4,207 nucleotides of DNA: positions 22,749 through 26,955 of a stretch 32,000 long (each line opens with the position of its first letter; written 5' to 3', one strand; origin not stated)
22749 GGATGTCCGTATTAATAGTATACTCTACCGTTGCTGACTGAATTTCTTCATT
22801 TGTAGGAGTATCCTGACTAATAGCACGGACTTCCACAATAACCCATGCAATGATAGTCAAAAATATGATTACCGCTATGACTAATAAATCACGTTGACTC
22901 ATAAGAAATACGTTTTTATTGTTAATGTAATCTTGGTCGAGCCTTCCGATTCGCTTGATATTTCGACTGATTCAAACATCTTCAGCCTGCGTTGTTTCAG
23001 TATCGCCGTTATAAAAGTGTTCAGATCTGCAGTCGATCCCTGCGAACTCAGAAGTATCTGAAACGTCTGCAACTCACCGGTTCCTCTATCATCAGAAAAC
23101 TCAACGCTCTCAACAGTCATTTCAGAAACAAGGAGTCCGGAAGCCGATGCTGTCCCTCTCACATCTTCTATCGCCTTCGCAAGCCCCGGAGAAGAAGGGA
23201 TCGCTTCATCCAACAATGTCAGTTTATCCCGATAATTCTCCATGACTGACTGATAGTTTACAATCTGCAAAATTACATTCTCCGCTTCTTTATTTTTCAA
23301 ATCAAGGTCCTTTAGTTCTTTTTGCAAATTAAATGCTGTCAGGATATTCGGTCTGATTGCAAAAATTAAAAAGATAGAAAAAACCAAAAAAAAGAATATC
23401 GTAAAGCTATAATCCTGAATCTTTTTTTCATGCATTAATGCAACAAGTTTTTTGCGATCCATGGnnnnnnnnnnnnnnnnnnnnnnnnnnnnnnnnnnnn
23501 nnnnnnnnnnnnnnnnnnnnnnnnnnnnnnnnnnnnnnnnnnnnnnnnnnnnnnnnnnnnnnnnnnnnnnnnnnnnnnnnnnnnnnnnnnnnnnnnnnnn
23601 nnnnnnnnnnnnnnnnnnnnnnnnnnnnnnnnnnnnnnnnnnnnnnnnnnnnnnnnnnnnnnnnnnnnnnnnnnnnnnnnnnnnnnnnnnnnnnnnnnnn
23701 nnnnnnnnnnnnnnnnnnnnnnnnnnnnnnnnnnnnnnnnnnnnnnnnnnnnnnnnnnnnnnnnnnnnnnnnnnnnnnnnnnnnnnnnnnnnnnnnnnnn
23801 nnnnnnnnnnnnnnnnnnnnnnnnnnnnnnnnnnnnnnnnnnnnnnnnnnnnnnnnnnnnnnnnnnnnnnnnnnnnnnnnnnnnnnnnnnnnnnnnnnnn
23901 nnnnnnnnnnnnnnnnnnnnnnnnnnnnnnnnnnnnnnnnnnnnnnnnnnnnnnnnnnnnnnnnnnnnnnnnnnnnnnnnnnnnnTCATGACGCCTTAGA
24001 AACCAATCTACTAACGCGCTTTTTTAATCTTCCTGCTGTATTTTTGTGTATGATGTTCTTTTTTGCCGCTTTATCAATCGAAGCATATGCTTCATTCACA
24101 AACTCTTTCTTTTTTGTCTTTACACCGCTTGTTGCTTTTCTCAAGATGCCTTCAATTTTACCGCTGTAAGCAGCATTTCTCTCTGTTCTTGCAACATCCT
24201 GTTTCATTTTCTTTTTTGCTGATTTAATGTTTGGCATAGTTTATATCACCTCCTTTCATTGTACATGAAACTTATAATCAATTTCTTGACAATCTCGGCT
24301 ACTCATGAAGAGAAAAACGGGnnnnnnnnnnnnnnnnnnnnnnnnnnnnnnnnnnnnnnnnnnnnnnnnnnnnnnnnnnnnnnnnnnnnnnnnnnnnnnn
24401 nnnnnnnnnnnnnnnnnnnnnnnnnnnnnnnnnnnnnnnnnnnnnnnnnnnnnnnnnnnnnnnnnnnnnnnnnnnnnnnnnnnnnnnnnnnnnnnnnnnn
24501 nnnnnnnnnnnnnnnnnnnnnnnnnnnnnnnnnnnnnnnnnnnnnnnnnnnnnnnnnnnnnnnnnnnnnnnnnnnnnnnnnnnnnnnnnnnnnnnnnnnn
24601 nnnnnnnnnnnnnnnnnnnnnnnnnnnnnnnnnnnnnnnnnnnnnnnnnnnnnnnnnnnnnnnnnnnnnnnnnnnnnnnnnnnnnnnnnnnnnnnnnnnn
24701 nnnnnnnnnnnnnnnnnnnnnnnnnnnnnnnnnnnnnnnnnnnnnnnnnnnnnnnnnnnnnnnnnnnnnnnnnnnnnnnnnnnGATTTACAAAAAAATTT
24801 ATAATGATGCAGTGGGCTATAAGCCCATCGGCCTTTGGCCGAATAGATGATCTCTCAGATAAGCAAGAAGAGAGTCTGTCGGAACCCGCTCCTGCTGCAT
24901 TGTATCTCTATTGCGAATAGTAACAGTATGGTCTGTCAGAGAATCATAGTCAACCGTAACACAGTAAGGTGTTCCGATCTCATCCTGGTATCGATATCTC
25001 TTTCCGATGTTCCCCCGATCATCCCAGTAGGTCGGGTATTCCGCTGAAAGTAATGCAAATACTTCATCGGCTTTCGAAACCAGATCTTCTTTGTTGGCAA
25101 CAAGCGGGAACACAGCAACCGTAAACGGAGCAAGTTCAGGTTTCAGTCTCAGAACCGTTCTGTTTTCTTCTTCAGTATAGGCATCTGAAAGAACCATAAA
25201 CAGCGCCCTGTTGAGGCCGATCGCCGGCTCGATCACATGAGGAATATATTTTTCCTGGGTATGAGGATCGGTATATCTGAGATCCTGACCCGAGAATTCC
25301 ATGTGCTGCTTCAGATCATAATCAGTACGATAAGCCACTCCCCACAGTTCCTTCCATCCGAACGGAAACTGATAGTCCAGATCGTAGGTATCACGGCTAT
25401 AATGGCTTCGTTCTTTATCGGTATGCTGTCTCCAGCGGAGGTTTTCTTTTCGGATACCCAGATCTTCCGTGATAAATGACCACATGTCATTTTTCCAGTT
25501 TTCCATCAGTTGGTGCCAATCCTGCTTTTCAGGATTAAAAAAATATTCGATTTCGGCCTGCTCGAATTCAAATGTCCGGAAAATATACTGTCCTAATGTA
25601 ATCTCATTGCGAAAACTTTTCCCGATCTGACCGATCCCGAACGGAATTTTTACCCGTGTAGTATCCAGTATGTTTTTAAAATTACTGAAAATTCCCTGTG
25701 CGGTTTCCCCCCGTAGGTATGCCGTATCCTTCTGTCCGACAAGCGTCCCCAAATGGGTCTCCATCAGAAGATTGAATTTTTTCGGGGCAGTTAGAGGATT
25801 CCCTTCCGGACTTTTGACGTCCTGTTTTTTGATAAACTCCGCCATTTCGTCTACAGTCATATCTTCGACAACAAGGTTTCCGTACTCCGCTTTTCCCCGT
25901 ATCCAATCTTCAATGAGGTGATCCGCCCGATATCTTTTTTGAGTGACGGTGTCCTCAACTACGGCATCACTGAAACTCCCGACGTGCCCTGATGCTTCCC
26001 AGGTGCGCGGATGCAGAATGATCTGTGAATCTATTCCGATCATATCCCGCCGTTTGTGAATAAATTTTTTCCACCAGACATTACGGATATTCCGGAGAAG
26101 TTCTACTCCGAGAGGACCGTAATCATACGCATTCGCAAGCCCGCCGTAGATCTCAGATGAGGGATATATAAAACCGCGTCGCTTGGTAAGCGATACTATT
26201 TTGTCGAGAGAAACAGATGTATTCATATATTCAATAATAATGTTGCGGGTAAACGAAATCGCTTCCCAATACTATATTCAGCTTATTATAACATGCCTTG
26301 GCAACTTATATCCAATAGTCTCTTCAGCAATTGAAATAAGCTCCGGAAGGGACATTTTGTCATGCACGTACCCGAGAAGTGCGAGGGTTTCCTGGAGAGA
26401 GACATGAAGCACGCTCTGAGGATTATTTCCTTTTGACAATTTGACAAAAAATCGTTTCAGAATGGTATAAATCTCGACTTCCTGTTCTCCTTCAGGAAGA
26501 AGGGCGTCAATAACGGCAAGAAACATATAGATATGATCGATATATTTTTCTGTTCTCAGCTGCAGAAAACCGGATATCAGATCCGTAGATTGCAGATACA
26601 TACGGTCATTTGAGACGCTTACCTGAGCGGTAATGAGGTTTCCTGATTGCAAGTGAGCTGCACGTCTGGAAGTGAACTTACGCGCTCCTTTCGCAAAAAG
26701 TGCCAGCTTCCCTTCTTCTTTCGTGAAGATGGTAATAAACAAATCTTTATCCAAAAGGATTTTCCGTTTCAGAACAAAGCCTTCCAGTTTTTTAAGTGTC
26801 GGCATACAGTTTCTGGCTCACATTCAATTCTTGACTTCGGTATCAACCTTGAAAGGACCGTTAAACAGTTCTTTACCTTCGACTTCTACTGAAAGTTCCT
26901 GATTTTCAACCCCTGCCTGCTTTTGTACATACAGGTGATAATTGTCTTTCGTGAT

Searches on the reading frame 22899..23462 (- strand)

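Call 35: search_protein_families(library=pfam, proteins=[window:22899-23462:-], max_evalue=0.00001)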
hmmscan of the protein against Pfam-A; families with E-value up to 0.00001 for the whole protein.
window:22899-23462:- (187 aa): 1 family
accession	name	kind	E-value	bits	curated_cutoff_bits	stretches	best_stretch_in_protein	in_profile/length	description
PF04350.18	PilO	-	4.8e-06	27.2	22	1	46-185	4-141/145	Pilus assembly protein, PilO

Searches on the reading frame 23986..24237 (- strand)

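Call 35: search_protein_families(library=pfam, proteins=[window:23986-24237:-], max_evalue=0.00001)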
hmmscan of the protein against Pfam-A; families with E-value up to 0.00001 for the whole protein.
window:23986-24237:- (83 aa): 1 family
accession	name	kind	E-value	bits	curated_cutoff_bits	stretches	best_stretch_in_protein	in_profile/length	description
PF01649.23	Ribosomal_S20p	-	7.1e-17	62.3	29.5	1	2-79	1-82/83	Ribosomal protein S20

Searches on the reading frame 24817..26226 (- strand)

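Call 35: search_protein_families(library=pfam, proteins=[window:24817-26226:-], max_evalue=0.00001)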
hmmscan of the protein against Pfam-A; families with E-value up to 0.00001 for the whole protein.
window:24817-26226:- (469 aa): 2 families
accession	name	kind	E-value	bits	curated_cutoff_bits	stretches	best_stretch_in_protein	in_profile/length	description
PF03129.25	HGTP_anticodon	-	2.1e-20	73.1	21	1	370-459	2-93/94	Anticodon binding domain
PF00587.30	tRNA-synt_2b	-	5.3e-07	30.3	29.3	1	166-347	8-177/179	tRNA synthetase class II core domain (G, H, P, S and T)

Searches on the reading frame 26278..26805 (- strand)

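Call 35: search_protein_families(library=pfam, proteins=[window:26278-26805:-], max_evalue=0.00001)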
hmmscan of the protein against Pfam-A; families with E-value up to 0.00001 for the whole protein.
window:26278-26805:- (175 aa): 1 family
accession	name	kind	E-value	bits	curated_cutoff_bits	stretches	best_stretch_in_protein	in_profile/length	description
PF11967.14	RecO_N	-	2.4e-13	50.3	27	1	5-78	4-78/80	Recombination protein O N terminal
